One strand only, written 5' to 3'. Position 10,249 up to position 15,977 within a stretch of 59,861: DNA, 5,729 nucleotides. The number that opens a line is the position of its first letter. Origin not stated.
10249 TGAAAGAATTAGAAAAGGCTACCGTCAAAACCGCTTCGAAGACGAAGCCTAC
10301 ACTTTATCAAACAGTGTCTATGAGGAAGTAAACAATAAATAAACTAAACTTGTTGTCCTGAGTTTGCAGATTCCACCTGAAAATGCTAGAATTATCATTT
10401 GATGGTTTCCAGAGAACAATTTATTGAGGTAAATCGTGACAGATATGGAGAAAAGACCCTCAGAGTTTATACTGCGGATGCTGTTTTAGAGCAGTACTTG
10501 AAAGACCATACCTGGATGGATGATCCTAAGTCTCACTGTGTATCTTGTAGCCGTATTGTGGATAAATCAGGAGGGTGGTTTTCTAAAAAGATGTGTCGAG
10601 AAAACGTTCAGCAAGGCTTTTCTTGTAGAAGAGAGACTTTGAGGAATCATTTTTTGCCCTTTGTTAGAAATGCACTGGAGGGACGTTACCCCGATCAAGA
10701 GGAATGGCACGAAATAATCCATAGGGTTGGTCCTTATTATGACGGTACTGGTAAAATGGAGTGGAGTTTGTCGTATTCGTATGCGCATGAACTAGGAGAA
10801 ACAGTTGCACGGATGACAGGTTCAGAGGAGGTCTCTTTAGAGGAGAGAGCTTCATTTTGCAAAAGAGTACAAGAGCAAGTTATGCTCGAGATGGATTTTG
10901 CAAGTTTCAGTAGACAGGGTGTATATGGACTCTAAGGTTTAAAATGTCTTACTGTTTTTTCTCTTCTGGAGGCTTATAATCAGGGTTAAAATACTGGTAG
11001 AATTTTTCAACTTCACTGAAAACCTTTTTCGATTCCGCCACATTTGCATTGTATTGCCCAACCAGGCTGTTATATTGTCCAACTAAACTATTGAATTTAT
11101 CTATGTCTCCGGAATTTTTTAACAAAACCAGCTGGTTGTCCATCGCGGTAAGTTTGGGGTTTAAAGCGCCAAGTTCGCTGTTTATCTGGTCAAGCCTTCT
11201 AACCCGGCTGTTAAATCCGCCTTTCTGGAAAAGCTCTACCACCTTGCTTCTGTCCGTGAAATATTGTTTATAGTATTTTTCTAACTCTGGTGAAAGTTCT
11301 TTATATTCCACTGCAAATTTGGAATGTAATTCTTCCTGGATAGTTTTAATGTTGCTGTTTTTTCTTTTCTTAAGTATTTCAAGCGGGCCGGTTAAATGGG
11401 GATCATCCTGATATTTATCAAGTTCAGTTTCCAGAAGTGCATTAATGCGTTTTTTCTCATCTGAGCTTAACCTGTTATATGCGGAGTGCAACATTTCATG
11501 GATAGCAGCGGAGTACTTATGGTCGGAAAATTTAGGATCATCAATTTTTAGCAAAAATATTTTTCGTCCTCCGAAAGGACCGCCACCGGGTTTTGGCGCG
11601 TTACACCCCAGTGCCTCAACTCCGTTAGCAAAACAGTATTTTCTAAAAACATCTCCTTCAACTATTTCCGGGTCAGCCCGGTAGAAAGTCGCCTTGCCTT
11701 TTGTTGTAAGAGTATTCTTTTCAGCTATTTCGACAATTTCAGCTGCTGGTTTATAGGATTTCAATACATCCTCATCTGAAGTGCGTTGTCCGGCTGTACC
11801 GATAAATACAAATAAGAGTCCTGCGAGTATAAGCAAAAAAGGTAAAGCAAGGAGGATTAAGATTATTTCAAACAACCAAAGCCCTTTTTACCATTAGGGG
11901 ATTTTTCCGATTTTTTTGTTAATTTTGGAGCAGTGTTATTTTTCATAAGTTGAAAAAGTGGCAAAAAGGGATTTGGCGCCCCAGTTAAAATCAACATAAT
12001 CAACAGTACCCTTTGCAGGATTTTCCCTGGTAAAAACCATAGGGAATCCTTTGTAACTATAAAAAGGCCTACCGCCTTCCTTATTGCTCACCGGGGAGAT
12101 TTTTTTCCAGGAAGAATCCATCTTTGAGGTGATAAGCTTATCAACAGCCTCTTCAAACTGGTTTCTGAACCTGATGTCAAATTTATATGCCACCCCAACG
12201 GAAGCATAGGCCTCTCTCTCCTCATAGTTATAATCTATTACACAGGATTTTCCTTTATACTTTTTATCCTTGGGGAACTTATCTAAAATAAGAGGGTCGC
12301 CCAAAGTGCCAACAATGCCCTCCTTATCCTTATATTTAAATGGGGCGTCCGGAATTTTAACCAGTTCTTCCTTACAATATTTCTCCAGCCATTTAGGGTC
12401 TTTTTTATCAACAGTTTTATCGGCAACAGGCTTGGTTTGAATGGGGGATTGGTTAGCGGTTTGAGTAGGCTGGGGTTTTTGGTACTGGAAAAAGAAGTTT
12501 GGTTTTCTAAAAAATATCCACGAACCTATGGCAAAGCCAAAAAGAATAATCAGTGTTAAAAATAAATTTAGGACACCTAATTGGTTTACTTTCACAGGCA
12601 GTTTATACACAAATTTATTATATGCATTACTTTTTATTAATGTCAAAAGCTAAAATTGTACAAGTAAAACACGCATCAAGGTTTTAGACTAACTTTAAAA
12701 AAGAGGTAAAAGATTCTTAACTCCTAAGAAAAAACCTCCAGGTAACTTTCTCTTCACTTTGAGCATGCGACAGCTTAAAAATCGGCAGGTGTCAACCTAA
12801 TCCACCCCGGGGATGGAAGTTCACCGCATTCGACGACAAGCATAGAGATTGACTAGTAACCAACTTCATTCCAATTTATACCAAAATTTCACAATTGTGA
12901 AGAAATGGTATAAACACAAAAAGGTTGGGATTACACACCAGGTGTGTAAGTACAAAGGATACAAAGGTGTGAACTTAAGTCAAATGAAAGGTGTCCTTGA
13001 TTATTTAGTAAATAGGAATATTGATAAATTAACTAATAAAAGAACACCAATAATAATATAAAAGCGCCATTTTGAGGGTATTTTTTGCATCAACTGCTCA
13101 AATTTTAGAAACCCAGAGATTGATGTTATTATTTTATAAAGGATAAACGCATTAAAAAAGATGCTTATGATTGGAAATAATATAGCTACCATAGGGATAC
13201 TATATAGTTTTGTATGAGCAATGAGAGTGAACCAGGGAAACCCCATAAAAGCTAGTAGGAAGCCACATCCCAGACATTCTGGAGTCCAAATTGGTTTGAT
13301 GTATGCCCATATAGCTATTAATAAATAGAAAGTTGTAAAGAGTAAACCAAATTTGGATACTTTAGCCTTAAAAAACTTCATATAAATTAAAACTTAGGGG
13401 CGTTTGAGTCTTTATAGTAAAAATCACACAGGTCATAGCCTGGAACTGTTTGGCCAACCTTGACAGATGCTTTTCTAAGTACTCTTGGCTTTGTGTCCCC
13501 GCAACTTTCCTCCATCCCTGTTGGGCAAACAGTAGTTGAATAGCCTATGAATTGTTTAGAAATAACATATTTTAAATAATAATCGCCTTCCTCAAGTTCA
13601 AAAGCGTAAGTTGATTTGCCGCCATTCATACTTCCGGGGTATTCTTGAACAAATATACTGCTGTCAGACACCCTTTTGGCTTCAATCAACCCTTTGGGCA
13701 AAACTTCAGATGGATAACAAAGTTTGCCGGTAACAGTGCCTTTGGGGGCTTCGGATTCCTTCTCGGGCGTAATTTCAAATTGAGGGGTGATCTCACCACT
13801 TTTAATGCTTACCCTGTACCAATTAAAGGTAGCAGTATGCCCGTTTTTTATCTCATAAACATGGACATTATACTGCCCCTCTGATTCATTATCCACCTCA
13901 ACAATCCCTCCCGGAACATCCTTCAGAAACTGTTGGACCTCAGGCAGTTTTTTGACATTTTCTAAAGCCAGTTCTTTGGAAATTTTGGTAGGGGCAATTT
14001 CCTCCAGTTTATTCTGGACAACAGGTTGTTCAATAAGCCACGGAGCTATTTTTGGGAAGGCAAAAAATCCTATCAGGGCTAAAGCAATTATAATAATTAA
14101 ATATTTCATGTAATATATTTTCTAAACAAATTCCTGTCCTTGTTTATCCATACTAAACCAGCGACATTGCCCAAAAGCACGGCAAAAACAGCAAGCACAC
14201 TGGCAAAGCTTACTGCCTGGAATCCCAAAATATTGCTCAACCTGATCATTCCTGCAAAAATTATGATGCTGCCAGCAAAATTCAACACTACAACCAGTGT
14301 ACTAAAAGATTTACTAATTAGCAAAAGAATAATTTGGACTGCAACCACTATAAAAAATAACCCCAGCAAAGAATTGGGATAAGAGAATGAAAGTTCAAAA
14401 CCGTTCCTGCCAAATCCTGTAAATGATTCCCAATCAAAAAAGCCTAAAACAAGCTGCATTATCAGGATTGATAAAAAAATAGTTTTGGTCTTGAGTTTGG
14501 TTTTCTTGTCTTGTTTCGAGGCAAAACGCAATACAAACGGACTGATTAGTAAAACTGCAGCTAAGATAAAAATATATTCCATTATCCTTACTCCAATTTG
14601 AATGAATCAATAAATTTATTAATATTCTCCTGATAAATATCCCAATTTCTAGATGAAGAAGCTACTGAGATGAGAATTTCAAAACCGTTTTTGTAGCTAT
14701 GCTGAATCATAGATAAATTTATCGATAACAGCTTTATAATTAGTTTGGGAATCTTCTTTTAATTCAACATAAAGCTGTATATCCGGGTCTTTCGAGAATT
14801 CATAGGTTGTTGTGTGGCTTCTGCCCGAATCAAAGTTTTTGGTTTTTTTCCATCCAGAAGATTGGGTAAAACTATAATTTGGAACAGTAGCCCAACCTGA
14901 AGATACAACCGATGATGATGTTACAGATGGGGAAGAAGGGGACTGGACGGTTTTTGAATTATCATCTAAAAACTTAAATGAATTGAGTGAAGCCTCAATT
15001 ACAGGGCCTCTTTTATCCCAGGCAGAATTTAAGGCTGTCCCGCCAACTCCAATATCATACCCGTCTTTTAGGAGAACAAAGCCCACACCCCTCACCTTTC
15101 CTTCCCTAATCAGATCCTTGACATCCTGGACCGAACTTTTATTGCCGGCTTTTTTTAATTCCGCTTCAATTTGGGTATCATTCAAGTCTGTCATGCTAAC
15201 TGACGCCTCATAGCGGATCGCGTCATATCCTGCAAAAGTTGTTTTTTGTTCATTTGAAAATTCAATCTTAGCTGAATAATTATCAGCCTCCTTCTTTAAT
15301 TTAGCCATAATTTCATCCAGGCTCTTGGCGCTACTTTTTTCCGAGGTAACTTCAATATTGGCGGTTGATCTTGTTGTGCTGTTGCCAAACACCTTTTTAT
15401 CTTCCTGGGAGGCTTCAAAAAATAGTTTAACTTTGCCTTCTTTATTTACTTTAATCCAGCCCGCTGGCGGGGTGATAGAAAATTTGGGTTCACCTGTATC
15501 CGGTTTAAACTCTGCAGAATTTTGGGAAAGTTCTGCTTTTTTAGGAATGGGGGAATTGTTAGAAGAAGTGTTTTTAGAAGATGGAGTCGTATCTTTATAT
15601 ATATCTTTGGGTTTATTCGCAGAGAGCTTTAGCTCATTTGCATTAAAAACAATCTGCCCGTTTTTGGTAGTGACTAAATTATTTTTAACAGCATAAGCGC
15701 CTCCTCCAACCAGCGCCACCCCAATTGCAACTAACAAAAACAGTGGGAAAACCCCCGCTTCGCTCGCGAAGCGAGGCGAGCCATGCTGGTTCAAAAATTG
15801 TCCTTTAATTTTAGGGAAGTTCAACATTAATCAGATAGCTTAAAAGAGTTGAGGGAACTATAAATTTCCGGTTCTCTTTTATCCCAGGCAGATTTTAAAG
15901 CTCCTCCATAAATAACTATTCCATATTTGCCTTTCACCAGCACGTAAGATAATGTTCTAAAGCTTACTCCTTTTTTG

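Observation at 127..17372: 17-kb island of duplicated secreted or membrane-anchored protein modules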

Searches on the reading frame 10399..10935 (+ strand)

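Call 7: search_protein_families(library=pfam, max_evalue=0.1, proteins=[window:10399-10935:+])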
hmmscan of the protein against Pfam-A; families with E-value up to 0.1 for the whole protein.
window:10399-10935:+ (178 aa): 1 family
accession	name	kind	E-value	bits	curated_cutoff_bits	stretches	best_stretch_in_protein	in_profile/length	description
PF21096.2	RecA_C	-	0.025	15.2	27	0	52-84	11-41/57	RecA C-terminal domain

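Call 46: search_protein_families(library=ncbifam, max_evalue=0.1, proteins=[window:10399-10935:+])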
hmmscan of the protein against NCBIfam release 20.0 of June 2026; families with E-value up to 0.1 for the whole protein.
window:10399-10935:+ (178 aa): 0 families

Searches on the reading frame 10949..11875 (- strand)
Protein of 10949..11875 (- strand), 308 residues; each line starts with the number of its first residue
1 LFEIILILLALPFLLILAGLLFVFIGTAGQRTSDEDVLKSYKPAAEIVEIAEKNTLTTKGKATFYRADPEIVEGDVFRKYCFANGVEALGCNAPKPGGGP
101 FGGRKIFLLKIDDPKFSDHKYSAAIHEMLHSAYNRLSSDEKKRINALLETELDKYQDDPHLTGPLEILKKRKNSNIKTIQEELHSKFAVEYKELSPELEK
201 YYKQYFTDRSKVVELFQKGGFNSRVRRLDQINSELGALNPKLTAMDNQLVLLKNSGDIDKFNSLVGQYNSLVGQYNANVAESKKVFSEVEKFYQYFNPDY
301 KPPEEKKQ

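Call 7: search_protein_families(library=pfam, max_evalue=0.1, proteins=[window:10949-11875:-])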
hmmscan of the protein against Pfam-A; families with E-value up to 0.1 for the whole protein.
window:10949-11875:- (308 aa): 1 family
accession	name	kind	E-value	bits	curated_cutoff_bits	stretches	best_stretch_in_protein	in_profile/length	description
PF19697.4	Atg11_middle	-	0.014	16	26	0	59-80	11-32/79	Atg11 middle domain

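Call 46: search_protein_families(library=ncbifam, max_evalue=0.1, proteins=[window:10949-11875:-])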
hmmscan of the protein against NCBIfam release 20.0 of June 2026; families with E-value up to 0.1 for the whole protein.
window:10949-11875:- (308 aa): 0 families

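Call 54: search_solved_structures(query=window:10949-11875:-, max_evalue=5)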
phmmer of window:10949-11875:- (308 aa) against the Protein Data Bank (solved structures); distinct sequences matched with E-value up to 5: 2.
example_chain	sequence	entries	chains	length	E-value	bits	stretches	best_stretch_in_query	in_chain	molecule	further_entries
2jaq_A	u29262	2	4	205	3.4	10.2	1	177-285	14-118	DEOXYGUANOSINE KINASE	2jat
2jas_A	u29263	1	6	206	3.4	10.2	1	177-285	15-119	DEOXYGUANOSINE KINASE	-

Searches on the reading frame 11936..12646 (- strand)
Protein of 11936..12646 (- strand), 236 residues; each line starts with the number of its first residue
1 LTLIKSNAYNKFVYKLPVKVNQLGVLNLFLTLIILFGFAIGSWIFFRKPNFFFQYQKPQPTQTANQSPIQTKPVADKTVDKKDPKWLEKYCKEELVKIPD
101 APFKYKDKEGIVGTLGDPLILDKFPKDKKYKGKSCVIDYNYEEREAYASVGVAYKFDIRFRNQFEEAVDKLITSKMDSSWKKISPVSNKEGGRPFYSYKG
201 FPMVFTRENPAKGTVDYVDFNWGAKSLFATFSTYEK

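Call 7: search_protein_families(library=pfam, max_evalue=0.1, proteins=[window:11936-12646:-])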
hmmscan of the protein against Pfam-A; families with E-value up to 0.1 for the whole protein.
window:11936-12646:- (236 aa): 0 families

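Call 56: search_solved_structures(query=window:11936-12646:-, max_evalue=5)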
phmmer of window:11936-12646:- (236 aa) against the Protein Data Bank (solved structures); distinct sequences matched with E-value up to 5: 1.
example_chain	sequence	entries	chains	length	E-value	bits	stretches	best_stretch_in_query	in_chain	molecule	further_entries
3kmv_A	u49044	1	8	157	0.57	12.7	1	159-210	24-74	Alpha-L-arabinofuranosidase B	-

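Call 64: find_homologous_proteins(query=A5)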
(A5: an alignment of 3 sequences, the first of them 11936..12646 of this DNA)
Query A5 (3 sequences) (236 aa, profile of the alignment): 45 proteins with E <= 0.001 among 1909 candidates.
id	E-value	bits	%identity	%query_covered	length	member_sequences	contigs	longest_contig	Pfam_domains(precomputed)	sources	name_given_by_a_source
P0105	8.5e-113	393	100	95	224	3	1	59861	-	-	-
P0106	9.6e-103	361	43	94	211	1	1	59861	-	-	-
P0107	4.9e-97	342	85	95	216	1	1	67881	-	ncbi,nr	ncbi:hypothetical protein HYS93_02195 [Candidatus Daviesbacteria bacterium]|nr:hypothetical protein 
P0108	1.7e-94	334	42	94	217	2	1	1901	-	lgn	-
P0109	5.1e-93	329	82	98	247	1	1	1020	-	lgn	-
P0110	6.4e-85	302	48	82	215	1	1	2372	-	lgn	-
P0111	8.1e-84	299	49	74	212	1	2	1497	-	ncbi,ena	-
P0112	7.0e-83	296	45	92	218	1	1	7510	-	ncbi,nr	ncbi:hypothetical protein M1437_01540 [Patescibacteria group bacterium]|nr:hypothetical protein [Pat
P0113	2.8e-81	290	44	91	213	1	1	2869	-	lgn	-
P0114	2.8e-81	290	49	74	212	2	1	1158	-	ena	-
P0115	5.0e-79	283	44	92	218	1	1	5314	-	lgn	-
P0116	1.2e-77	278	69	92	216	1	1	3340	-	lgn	-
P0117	2.4e-76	274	53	64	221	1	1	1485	-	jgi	jgi:hypothetical protein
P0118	3.3e-75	270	33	57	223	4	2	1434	-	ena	-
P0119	4.3e-75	270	51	71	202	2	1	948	-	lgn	-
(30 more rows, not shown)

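Call 65: find_encoding_contigs(protein=P0107, flank=10000, max_places=1)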
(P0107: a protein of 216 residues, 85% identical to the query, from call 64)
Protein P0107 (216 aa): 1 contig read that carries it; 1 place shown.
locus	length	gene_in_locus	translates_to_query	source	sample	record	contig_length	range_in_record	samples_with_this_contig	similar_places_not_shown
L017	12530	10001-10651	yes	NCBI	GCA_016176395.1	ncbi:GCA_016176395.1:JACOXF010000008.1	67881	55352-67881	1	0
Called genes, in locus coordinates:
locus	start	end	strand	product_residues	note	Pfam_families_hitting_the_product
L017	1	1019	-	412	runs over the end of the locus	PF22694:CtpB_N-like, PF00595:PDZ, PF13180:PDZ_2, PF17820:PDZ_6, PF03572:Peptidase_S41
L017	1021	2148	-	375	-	-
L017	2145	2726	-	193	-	-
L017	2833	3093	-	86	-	PF01084:Ribosomal_S18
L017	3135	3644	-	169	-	PF00436:SSB, PF22657:SSB_1 (weak)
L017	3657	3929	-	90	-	PF01250:Ribosomal_S6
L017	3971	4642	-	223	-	-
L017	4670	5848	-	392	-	PF01926:MMR_HSR1, PF02421:FeoB_N (weak), PF06071:YchF-GTPase_C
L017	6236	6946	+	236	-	-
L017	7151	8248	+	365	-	-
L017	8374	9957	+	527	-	PF13229:Beta_helix (weak), PF00353:HemolysinCabind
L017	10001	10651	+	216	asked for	-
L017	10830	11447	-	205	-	-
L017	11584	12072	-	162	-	-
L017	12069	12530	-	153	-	PF04773:FecR (weak)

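Call 74: predict_structure(alignment_id=A6)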
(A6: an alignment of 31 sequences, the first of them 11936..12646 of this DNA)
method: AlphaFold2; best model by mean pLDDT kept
length: 236 residues; sequences in the alignment: 31
mean_pLDDT: 81.5   pTM: 0.66
mean pLDDT of the five models: 81.5, 81.1, 80.8, 79.6, 78.0
residues with pLDDT >= 90: 123; 70-90: 53; 50-70: 37; < 50: 23
segments of 3 or more residues with pLDDT < 50: 20-23, 56-72
pLDDT, mean of each block of 10 residues (from residue 1): 56 56 62 91 76 49 43 60 92 95 95 74 83 94 98 96 97 97 90 82 95 94 93 92
secondary structure, 60 per line:
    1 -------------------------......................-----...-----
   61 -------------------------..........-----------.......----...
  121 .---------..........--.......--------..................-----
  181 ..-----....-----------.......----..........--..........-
elements in order: H26-47 H86-95 E107-113 H118-121 E131-140 H143-149 H158-175 H188-191 E203-209 E214-223 E226-235

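Call 76: fold_search(model_id=the predicted structure, library=pdb)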
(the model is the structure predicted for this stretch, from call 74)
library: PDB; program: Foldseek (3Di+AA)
matches with E <= 10: 1425; with E <= 0.001: 0
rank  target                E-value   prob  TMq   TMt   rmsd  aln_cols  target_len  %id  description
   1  4pws                  6.9e-03  0.33  0.19  0.23  10.7       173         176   11  Crystal structure of secreted proline rich antigen MTC28 (Rv0040c) at 2.15 A with bound chloride from Mycobacterium tube (released 2015-03-25)
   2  6xrf_G                7.8e-03  0.69  0.22  0.31   8.7       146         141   10  EagT6 Tse6 NT complex (released 2020-12-30)
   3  4ol4                  8.3e-03  0.44  0.18  0.22   9.8       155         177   10  Crystal structure of secreted proline rich antigen MTC28 (Rv0040c) from Mycobacterium tuberculosis (released 2015-01-28)
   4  6xrf_A                9.4e-03  0.66  0.22  0.32   8.5       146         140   10  EagT6 Tse6 NT complex (released 2020-12-30)
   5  6xrf_H                1.0e-02  0.77  0.24  0.35   8.3       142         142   11  EagT6 Tse6 NT complex (released 2020-12-30)
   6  1tu1_A                1.5e-02  0.51  0.21  0.29   8.9       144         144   10  Crystal Structure of Protein of Unknown Function PA94 from Pseudomonas aeruginosa, Putative Regulator (released 2004-08-03)
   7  2o3b_B                2.1e-02  0.25  0.15  0.22  14.2       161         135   11  Crystal structure complex of Nuclease A (NucA) with intra-cellular inhibitor NuiA (released 2006-12-19)
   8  7cu9_B                2.5e-02  0.41  0.22  0.26  16.4       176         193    7  Crystal structure of the soluble domain of TiME protein from Mycobacterium smegmatis (released 2021-08-25)
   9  4esq                  2.7e-02  0.85  0.27  0.32   6.2       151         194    8  Crystal structure of the extracellular domain of PknH from Mycobacterium tuberculosis (released 2012-07-18)
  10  7cu8_E                2.7e-02  0.47  0.24  0.28  15.0       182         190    9  Crystal structure of the soluble domain of TiME protein from Mycobacterium tuberculosis (released 2021-08-25)
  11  6e5d                  3.5e-02  0.20  0.16  0.19  11.7       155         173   11  Crystal structure of LpqN involved in cell envelope biogenesis of Mycobacterium tuberculosis (released 2019-07-24)
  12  7cu8_D                3.9e-02  0.54  0.26  0.31  15.1       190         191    8  Crystal structure of the soluble domain of TiME protein from Mycobacterium tuberculosis (released 2021-08-25)
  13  6e8a_B                4.4e-02  0.47  0.19  0.29   8.0       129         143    8  Crystal structure of DcrB from Salmonella enterica at 1.92 Angstroms resolution (released 2018-10-31)
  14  7cu9_A                4.7e-02  0.35  0.24  0.28  14.8       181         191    6  Crystal structure of the soluble domain of TiME protein from Mycobacterium smegmatis (released 2021-08-25)
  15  7cu8_A                5.0e-02  0.38  0.24  0.29  15.1       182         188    9  Crystal structure of the soluble domain of TiME protein from Mycobacterium tuberculosis (released 2021-08-25)
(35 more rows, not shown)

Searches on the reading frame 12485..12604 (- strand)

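Call 70: search_protein_families(library=pfam, max_evalue=10, proteins=[window:12485-12604:-])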
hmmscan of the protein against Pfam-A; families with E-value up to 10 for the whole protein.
seq(40 aa): 1 family
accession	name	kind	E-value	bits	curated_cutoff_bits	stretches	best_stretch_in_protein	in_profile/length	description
PF22765.1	DUF7010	-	0.0079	16.5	27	1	4-39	70-105/172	Family of unknown function (DUF7010)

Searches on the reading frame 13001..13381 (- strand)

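Call 7: search_protein_families(library=pfam, max_evalue=0.1, proteins=[window:13001-13381:-])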
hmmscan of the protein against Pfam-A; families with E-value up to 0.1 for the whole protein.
window:13001-13381:- (126 aa): 1 family
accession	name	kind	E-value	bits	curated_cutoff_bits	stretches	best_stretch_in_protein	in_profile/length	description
PF10993.13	DUF2818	-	0.0015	19.5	25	1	71-117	35-80/93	Protein of unknown function (DUF2818)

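Call 46: search_protein_families(library=ncbifam, max_evalue=0.1, proteins=[window:13001-13381:-])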
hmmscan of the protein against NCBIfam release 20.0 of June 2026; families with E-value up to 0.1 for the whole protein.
window:13001-13381:- (126 aa): 0 families

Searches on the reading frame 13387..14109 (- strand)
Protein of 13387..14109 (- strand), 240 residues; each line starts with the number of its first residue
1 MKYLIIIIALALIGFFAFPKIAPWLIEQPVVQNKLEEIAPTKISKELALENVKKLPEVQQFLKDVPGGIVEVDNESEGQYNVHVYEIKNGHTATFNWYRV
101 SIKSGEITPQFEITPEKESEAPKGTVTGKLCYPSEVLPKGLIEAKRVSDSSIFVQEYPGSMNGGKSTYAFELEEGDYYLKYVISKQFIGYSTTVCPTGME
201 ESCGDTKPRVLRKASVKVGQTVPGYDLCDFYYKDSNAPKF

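Call 7: search_protein_families(library=pfam, max_evalue=0.1, proteins=[window:13387-14109:-])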
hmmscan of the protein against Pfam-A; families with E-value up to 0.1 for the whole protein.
window:13387-14109:- (240 aa): 1 family
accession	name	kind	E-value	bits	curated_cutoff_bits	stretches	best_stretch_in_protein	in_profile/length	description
PF03413.25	PepSY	-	0.00029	21.5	24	1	42-107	1-56/60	Peptidase propeptide and YPEB domain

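Call 55: search_solved_structures(query=window:13387-14109:-, max_evalue=5)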
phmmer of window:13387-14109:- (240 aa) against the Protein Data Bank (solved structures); distinct sequences matched with E-value up to 5: 2.
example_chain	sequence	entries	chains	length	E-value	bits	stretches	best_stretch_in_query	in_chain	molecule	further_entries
8ga6_A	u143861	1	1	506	0.035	16.8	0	41-77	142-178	THR6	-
9gm4_A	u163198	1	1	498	1.6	11.4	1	89-167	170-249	Elastase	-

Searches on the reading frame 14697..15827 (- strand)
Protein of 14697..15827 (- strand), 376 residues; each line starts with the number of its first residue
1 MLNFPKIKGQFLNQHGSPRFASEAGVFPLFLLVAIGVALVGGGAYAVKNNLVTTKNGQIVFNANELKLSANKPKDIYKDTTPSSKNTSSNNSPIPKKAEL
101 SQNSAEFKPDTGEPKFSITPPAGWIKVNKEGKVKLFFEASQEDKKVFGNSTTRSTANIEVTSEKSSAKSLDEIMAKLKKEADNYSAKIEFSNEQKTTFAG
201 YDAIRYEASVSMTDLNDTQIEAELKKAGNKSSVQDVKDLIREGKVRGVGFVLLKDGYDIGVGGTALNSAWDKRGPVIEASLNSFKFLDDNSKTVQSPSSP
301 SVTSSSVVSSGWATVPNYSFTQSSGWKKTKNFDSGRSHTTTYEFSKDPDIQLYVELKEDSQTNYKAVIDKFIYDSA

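Call 7: search_protein_families(library=pfam, max_evalue=0.1, proteins=[window:14697-15827:-])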
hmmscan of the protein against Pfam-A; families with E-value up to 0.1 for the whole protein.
window:14697-15827:- (376 aa): 1 family
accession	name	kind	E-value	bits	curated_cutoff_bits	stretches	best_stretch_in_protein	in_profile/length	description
PF00185.30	OTCace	-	0.035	14.6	29.4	1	156-226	28-95/157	Aspartate/ornithine carbamoyltransferase, Asp/Orn binding domain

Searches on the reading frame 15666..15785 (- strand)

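Call 70: search_protein_families(library=pfam, max_evalue=10, proteins=[window:15666-15785:-])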
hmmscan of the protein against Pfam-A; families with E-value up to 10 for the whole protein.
seq(40 aa): 1 family
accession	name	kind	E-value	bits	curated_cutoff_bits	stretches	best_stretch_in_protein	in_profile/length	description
PF06522.17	B12D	-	0.012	15.4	21.5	1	10-35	4-27/54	NADH-ubiquinone reductase complex 1 MLRQ subunit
